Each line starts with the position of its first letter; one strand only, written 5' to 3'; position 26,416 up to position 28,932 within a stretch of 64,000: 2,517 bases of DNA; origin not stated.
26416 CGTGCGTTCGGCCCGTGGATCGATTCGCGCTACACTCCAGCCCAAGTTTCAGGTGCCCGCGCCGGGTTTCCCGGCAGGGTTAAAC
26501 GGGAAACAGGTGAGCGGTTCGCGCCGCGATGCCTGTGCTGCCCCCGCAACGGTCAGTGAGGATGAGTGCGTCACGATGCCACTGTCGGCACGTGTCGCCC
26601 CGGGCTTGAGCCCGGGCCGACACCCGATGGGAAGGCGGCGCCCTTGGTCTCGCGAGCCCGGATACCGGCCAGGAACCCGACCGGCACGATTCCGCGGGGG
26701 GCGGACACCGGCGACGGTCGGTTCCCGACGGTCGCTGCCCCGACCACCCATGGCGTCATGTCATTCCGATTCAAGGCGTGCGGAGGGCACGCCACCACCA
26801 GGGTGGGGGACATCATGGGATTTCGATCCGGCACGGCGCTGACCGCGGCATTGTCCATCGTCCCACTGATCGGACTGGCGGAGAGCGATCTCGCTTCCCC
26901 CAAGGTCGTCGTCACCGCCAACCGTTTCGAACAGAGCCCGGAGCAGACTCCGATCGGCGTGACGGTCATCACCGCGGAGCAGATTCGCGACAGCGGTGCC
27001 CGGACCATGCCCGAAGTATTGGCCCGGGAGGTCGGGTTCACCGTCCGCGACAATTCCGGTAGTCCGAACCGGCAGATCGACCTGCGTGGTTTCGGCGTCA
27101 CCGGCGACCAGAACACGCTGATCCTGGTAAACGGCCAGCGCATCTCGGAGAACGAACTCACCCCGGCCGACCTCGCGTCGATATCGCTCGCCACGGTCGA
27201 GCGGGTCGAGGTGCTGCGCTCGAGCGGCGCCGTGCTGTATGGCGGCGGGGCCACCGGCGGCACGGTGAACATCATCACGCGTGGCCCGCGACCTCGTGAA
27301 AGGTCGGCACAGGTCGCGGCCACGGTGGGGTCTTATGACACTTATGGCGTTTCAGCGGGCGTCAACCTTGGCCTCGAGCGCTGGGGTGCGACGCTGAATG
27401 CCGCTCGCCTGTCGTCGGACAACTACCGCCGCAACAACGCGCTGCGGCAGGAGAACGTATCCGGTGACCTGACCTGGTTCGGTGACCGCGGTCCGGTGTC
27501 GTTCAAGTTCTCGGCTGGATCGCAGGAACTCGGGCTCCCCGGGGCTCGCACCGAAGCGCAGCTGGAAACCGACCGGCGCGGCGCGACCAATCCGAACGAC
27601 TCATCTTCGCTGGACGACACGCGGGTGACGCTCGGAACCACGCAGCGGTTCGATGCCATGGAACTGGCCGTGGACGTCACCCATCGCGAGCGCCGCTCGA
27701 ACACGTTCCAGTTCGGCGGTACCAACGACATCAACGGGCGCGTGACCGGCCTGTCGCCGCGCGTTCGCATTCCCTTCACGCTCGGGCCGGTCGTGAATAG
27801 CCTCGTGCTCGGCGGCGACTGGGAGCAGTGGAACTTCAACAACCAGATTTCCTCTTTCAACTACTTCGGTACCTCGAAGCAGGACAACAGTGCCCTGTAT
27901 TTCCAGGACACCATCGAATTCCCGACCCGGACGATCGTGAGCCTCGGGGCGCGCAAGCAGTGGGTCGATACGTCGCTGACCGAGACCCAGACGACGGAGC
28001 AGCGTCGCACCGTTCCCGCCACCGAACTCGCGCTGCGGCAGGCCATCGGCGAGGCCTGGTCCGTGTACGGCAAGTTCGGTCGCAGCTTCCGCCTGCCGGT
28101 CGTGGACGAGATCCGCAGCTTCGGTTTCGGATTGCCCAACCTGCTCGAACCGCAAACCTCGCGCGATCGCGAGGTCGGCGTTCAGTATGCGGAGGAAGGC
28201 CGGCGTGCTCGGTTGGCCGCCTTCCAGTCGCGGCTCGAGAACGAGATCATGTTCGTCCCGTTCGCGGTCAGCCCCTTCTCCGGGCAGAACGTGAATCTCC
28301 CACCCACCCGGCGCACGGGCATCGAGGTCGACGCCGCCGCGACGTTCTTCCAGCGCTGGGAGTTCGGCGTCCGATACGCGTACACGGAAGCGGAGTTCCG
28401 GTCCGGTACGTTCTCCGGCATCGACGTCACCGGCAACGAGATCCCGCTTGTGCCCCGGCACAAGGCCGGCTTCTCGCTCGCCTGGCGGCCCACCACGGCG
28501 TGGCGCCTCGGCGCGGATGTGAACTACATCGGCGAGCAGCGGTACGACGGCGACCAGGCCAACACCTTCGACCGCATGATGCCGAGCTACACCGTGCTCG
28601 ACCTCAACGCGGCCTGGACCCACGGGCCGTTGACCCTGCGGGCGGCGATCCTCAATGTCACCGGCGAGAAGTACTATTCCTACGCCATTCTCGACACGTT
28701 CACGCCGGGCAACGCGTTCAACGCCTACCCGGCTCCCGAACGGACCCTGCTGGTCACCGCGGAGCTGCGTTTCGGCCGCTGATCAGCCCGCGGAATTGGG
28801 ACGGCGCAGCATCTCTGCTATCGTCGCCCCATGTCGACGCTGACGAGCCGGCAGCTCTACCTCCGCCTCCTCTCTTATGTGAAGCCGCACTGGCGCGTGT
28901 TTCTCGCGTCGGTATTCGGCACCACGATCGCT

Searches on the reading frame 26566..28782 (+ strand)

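Call 25: search_protein_families(library=pfam, proteins=[window:26566-28782:+], max_evalue=0.00001)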
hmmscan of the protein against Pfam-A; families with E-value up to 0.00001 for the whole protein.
window:26566-28782:+ (738 aa): 2 families
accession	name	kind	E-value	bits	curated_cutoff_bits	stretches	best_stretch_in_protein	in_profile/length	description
PF00593.30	TonB_dep_Rec_b-barrel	-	6.8e-45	155.1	27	1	298-698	15-436/436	TonB dependent receptor-like, beta-barrel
PF07715.20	Plug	-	2.7e-23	83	23.9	1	126-233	3-107/107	TonB-dependent Receptor Plug Domain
